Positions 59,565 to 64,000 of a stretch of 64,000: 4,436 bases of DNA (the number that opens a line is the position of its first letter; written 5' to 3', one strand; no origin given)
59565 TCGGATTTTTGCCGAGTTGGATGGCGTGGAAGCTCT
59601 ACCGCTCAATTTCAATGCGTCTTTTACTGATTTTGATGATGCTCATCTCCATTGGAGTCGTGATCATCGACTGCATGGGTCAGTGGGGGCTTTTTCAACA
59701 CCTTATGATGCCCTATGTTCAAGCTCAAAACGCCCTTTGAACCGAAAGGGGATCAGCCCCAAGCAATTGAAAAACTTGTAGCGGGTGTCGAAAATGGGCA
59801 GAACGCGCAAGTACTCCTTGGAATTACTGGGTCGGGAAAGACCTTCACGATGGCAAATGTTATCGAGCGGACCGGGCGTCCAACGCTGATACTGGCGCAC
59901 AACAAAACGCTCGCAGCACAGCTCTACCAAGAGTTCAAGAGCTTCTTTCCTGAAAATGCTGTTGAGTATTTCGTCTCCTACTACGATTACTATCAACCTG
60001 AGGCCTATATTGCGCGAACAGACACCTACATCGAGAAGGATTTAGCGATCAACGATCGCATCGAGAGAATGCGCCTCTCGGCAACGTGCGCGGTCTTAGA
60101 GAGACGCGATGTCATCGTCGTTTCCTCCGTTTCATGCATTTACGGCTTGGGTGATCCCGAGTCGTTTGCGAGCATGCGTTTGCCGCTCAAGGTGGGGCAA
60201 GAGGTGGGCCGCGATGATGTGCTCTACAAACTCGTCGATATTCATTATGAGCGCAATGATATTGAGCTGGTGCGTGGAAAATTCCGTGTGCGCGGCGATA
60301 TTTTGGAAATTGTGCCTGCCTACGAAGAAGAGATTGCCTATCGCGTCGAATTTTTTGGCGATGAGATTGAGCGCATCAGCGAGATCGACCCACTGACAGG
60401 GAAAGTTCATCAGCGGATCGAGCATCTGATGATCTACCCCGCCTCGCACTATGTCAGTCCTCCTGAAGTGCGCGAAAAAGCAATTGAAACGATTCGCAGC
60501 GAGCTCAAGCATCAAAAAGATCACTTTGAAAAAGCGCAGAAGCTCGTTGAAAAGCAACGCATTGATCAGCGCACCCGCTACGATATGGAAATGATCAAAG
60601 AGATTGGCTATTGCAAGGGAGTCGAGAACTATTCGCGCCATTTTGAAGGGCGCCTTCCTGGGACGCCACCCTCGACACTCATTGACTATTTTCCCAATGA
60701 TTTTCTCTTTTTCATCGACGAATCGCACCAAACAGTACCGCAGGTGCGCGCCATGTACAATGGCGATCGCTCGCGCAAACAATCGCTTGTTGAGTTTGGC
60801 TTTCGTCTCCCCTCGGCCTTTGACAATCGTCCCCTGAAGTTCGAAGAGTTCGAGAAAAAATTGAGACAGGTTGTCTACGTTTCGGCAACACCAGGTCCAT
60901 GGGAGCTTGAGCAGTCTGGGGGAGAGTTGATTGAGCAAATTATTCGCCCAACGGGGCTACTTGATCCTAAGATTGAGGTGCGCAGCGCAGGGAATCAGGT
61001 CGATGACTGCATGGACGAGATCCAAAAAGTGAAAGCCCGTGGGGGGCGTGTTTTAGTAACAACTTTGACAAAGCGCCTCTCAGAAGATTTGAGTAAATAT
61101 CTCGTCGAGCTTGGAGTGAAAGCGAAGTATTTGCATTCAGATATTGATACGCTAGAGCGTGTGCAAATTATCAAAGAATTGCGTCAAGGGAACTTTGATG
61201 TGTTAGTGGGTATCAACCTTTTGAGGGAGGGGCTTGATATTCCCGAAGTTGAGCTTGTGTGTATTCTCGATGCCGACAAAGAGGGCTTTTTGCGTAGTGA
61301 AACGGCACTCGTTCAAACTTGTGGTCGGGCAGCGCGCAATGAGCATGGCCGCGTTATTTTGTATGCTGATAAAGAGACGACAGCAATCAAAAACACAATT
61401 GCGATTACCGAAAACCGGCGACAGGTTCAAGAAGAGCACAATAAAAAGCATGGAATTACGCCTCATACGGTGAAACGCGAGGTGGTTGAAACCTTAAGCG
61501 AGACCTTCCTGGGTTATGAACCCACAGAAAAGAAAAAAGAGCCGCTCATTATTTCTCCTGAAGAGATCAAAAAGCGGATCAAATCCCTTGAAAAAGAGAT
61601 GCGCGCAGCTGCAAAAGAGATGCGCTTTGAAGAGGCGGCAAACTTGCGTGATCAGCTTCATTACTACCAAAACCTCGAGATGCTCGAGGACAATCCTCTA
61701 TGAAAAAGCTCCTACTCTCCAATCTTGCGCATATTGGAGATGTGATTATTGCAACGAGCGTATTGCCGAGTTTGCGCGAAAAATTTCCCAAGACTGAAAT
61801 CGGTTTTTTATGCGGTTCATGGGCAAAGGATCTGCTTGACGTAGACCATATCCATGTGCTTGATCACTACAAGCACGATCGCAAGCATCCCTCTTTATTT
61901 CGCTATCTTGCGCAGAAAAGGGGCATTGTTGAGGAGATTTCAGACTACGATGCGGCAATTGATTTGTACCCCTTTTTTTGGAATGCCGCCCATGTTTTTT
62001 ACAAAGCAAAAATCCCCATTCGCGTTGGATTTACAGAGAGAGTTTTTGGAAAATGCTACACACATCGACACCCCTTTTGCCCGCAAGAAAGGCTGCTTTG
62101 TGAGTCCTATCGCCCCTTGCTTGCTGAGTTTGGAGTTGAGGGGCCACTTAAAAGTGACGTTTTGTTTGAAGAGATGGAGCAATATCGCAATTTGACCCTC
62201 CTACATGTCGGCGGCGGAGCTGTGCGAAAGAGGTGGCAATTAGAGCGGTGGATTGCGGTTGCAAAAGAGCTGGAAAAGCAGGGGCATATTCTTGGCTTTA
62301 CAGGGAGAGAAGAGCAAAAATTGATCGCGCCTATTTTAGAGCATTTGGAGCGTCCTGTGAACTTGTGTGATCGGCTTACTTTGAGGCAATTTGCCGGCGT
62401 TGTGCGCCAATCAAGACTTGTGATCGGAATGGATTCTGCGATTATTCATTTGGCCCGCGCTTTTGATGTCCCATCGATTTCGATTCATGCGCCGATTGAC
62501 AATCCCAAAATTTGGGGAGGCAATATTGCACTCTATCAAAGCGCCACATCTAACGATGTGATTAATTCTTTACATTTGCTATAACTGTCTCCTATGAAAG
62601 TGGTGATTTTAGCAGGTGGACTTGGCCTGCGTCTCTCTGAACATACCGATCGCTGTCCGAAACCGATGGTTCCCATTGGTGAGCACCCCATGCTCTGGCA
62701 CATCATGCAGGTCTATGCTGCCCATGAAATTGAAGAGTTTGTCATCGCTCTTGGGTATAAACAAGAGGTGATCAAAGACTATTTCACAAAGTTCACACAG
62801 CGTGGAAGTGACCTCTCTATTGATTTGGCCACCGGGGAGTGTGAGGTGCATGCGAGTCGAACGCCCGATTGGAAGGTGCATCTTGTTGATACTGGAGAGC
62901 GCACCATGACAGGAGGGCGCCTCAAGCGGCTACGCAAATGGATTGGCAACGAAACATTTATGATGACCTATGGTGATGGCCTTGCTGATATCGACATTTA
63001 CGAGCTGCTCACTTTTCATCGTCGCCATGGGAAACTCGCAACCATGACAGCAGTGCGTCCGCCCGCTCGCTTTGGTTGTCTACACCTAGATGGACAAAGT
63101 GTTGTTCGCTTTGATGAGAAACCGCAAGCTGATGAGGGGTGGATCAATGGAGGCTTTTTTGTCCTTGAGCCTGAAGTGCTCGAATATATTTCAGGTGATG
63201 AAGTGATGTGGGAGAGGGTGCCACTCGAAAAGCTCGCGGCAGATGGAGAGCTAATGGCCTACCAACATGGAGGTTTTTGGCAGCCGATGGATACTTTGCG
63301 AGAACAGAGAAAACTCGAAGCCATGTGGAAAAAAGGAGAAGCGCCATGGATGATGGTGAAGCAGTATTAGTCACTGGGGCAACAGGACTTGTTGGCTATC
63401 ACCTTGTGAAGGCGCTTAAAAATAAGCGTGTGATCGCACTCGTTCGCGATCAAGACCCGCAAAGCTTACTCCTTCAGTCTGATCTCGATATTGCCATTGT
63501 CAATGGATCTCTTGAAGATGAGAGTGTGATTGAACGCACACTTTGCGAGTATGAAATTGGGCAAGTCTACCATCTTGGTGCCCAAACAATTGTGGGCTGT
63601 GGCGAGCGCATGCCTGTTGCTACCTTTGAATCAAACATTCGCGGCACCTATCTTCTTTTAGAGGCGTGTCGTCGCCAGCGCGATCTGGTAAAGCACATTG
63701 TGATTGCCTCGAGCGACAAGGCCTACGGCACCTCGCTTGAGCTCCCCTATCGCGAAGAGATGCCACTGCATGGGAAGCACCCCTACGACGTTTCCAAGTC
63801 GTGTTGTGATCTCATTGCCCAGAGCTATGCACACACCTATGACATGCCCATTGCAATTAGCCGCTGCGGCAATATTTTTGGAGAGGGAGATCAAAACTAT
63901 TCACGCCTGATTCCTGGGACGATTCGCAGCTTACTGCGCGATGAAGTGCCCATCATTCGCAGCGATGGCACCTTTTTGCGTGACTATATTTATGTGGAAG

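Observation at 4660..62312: Hyper-abundant word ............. in genes and spacers, with an uptake-signal-like (DUS/USS-like) distribution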

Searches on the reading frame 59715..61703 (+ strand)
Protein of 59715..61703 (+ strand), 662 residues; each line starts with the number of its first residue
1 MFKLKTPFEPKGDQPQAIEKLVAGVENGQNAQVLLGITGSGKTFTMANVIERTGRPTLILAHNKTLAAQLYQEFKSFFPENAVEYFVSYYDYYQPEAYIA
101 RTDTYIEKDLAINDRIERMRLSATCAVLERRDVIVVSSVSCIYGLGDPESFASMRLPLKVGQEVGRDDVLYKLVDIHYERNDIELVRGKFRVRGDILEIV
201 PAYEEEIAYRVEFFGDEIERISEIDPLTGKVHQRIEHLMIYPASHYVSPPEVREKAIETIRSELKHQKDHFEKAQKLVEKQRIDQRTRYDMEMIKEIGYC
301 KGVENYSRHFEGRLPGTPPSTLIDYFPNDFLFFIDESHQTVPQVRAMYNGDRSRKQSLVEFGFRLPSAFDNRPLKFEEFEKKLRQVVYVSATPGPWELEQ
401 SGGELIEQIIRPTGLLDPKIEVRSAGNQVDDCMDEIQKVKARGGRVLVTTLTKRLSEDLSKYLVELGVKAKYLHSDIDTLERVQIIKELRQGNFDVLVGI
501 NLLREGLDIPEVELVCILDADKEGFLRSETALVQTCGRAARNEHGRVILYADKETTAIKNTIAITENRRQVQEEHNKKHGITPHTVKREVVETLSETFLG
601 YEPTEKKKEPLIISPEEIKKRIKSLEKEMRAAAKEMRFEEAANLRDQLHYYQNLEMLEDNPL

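Call 41: search_protein_families(library=pfam, proteins=[window:59715-61703:+], max_evalue=0.00001)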
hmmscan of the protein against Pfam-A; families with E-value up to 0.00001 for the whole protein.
window:59715-61703:+ (662 aa): 6 families
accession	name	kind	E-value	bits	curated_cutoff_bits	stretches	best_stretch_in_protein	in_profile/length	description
PF17757.6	UvrB_inter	-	1.3e-35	121.8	22.9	1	156-246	1-91/91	UvrB interaction domain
PF00271.37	Helicase_C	-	6.1e-20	72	23.5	1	433-542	7-109/110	Helicase conserved C-terminal domain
PF12344.14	UvrB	-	2.8e-16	59.5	27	1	549-590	1-42/43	Ultra-violet resistance protein B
PF04851.21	ResIII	-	5.4e-13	49.6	22.5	1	9-82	3-81/164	Type III restriction enzyme, res subunit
PF02151.25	UVR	-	1.2e-08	34.9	21.5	1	619-653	1-35/36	UvrB/uvrC motif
PF00270.35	DEAD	-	2e-06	28.1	26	0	14-82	4-73/167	DEAD/DEAH box helicase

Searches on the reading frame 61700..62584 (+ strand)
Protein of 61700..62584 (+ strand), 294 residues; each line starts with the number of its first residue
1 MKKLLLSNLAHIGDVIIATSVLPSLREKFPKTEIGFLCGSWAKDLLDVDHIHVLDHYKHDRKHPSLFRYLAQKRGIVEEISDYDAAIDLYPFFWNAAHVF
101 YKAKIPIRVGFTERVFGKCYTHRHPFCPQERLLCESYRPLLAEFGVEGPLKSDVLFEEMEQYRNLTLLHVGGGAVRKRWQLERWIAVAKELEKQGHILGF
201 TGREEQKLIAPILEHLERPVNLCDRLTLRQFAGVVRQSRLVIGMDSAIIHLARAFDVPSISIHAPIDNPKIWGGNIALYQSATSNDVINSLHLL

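Call 6: search_protein_families(library=ncbifam, proteins=[window:61700-62584:+])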
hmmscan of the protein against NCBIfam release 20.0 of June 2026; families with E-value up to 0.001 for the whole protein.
window:61700-62584:+ (294 aa): 6 families
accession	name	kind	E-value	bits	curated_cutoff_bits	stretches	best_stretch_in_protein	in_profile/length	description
TIGR02193.1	heptsyl_trn_I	equivalog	3.5e-18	65.9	185.3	1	5-268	3-286/320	lipopolysaccharide heptosyltransferase I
TIGR02195.1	heptsyl_trn_II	equivalog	7.4e-16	58.2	134.6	2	10-113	8-109/339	lipopolysaccharide heptosyltransferase II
TIGR02201.1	heptsyl_trn_III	equivalog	8.2e-15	54.7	170.2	1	4-268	2-291/344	putative lipopolysaccharide heptosyltransferase III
NF008162.0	PRK10916.1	equivalog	7.5e-09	35.2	569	1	3-112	2-109/348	ADP-heptose--LPS heptosyltransferase RfaF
NF007742.0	PRK10422.1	equivalog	1e-08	34.4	467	1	177-268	197-293/352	lipopolysaccharide core heptosyltransferase RfaQ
NF008204.0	PRK10964.1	equivalog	1.7e-08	34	437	1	164-274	180-289/322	lipopolysaccharide heptosyltransferase RfaC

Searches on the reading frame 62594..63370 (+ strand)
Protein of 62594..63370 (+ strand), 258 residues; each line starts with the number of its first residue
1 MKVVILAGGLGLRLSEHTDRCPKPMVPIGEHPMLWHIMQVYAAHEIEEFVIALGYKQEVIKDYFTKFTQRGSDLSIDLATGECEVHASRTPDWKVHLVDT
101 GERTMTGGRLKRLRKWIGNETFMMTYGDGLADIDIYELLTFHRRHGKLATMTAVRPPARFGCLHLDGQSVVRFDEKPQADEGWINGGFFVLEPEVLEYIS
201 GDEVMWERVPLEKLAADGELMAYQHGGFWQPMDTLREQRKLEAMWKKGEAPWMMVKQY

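Call 21: find_encoding_contigs(protein=window:62594-63370:+, flank=10000, max_places=3)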
Protein window:62594-63370:+ (258 aa): no gene with exactly this product is on record in the collection.

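Call 80: search_protein_families(library=pfam, proteins=[window:62594-63370:+], max_evalue=0.001)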
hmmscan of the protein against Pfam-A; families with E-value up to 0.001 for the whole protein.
window:62594-63370:+ (258 aa): 2 families
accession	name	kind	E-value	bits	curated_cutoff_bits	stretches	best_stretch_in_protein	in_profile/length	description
PF00483.29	NTP_transferase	-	5e-21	75.8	21.2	1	2-201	1-190/245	Nucleotidyl transferase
PF12804.13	NTP_transf_3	-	1.1e-06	29.4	27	1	3-58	1-51/160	MobA-like NTP transferase domain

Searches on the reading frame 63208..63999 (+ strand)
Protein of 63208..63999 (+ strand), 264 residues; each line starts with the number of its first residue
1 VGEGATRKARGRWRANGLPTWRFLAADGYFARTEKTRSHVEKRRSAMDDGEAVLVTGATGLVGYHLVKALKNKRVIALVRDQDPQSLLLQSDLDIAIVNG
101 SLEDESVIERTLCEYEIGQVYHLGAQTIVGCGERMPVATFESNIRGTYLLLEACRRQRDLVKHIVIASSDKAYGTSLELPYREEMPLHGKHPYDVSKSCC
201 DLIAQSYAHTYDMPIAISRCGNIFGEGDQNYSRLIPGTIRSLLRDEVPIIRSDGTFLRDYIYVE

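Call 80: search_protein_families(library=pfam, proteins=[window:63208-63999:+], max_evalue=0.001)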
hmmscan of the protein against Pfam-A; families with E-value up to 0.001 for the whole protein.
window:63208-63999:+ (264 aa): 8 families
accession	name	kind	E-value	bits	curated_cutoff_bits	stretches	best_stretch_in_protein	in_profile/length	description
PF01370.27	Epimerase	-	9.7e-42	143.5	20.9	1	53-264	1-215/240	NAD dependent epimerase/dehydratase family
PF16363.11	GDP_Man_Dehyd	-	8.2e-37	127.8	27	1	54-264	1-227/332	GDP-mannose 4,6 dehydratase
PF02719.21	Polysacc_synt_2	-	1.2e-12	48.1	20.2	1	53-174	1-133/293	Polysaccharide biosynthesis protein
PF04321.23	RmlD_sub_bind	-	3.2e-10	40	27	1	53-233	3-161/287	RmlD substrate binding domain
PF07993.18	NAD_binding_4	-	7.3e-10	38.9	20.1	1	55-227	1-211/258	Male sterility protein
PF01073.25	3Beta_HSD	-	5.2e-09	36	22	1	54-264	1-219/280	3-beta hydroxysteroid dehydrogenase/isomerase family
PF13460.12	NAD_binding_10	-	2.6e-06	27.9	27.2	1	57-174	1-103/184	NAD(P)H-binding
PF05368.20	NmrA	-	3.1e-06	27.4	27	1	52-112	4-67/298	NmrA-like family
